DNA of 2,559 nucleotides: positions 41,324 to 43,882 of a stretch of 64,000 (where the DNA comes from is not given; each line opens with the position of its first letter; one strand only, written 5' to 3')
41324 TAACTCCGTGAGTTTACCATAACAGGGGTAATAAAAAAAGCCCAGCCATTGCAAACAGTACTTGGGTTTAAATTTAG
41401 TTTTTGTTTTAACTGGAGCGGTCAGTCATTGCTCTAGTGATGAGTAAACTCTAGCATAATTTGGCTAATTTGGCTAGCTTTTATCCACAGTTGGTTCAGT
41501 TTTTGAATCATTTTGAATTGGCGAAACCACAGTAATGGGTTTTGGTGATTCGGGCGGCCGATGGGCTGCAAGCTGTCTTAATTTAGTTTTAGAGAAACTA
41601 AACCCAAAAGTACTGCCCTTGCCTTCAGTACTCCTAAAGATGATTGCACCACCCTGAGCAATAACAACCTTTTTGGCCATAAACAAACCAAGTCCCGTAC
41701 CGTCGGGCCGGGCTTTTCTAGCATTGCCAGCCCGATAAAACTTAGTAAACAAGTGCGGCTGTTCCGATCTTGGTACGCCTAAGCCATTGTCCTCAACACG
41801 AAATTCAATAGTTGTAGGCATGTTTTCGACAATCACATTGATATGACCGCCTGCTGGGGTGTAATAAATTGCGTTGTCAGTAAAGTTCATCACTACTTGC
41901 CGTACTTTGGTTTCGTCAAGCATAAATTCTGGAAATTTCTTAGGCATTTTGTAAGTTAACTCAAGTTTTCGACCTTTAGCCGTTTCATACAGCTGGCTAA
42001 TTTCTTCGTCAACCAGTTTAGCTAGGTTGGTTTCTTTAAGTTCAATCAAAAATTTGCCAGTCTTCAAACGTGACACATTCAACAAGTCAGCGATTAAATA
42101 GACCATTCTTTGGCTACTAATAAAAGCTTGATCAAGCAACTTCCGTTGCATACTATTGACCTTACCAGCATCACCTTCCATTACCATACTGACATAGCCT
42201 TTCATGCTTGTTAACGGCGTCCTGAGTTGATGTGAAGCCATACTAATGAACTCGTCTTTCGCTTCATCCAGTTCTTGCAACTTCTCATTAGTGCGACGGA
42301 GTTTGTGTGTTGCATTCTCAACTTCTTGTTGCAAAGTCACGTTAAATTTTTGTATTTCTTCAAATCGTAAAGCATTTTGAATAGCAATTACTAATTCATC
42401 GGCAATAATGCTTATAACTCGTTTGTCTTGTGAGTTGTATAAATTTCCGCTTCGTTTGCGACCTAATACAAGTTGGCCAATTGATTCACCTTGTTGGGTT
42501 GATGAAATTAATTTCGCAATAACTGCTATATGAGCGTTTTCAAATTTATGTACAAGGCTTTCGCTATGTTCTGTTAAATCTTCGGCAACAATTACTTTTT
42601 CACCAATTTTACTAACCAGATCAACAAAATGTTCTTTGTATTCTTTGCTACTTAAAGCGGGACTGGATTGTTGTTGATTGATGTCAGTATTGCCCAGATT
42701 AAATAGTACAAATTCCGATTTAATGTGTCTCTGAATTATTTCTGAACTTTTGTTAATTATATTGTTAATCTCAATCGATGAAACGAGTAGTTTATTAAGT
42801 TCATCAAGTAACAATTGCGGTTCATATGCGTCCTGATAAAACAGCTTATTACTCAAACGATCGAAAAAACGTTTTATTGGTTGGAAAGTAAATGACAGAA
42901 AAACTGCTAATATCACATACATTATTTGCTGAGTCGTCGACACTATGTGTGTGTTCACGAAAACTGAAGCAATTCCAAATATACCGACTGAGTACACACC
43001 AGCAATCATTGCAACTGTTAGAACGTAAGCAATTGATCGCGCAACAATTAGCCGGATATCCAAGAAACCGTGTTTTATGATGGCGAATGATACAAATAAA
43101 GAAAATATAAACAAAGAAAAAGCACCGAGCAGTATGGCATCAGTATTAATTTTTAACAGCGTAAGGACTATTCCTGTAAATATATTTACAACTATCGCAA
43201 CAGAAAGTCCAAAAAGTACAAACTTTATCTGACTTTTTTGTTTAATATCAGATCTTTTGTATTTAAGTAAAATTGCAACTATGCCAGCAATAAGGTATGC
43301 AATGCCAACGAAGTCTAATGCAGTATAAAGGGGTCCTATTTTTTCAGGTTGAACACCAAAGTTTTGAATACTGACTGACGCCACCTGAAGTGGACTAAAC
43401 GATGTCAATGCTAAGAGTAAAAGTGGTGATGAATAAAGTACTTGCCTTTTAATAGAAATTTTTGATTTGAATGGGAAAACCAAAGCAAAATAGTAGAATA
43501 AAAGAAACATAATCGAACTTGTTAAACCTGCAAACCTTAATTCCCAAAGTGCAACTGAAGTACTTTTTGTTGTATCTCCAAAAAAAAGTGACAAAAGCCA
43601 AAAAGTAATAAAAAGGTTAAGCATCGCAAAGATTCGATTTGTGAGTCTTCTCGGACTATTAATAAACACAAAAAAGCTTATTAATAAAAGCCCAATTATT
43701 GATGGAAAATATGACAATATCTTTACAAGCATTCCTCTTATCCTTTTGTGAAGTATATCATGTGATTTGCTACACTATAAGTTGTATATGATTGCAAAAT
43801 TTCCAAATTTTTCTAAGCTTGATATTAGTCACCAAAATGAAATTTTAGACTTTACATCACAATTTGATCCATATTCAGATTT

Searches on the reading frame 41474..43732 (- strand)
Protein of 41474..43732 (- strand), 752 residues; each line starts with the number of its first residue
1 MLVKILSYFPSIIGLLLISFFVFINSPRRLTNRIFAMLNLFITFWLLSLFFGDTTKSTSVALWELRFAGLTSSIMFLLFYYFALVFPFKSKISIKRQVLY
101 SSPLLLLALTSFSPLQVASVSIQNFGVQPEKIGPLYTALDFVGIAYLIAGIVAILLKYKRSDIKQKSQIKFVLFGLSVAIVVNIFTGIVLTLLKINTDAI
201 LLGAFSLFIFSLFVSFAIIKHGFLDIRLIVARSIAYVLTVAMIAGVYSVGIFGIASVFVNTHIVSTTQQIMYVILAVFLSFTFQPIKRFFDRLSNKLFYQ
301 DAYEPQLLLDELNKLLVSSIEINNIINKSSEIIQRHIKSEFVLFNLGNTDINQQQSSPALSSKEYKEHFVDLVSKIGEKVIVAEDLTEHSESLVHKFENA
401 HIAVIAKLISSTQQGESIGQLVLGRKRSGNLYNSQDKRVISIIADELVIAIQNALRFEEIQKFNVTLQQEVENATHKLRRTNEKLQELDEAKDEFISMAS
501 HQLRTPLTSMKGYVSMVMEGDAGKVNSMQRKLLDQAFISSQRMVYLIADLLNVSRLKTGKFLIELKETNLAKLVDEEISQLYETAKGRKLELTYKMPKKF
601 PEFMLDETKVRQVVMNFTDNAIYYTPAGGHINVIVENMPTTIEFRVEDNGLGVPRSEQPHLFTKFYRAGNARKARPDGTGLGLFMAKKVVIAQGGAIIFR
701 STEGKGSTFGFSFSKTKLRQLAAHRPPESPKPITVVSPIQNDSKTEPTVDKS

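Call 3: search_protein_families(library=pfam, proteins=[window:41474-43732:-], max_evalue=1)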
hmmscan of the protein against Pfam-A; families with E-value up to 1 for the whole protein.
window:41474-43732:- (752 aa): 9 families
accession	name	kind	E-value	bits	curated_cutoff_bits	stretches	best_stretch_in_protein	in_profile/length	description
PF02518.31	HATPase_c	-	6.8e-24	84.9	26.4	1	606-714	2-108/111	Histidine kinase-, DNA gyrase B-, and HSP90-like ATPase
PF00512.31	HisKA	-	2.5e-16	59.9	26.9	1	491-559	1-66/66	His Kinase A (phospho-acceptor) domain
PF16927.11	HisKA_7TM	-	4.1e-08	33.8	28.6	1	14-226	8-222/224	N-terminal 7TM region of histidine kinase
PF03682.18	UPF0158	-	0.045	14.2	21.1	1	281-373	17-108/157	Uncharacterised protein family (UPF0158)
PF13589.12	HATPase_c_3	-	0.048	14.1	25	1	611-716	4-108/137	Histidine kinase-, DNA gyrase B-, and HSP90-like ATPase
PF20002.4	fvmX3-analog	-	0.058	14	27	1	377-429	15-66/89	FtsH ternary system domain X3-analog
PF13581.12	HATPase_c_2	-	0.064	13.7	27.4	1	620-690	42-109/127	Histidine kinase-like ATPase domain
PF04312.18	DUF460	-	0.13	12.4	28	1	366-404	64-101/135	Protein of unknown function (DUF460)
PF22979.2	HTH_69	-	0.73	10.2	27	1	545-576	30-61/69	Winged helix-turn-helix domain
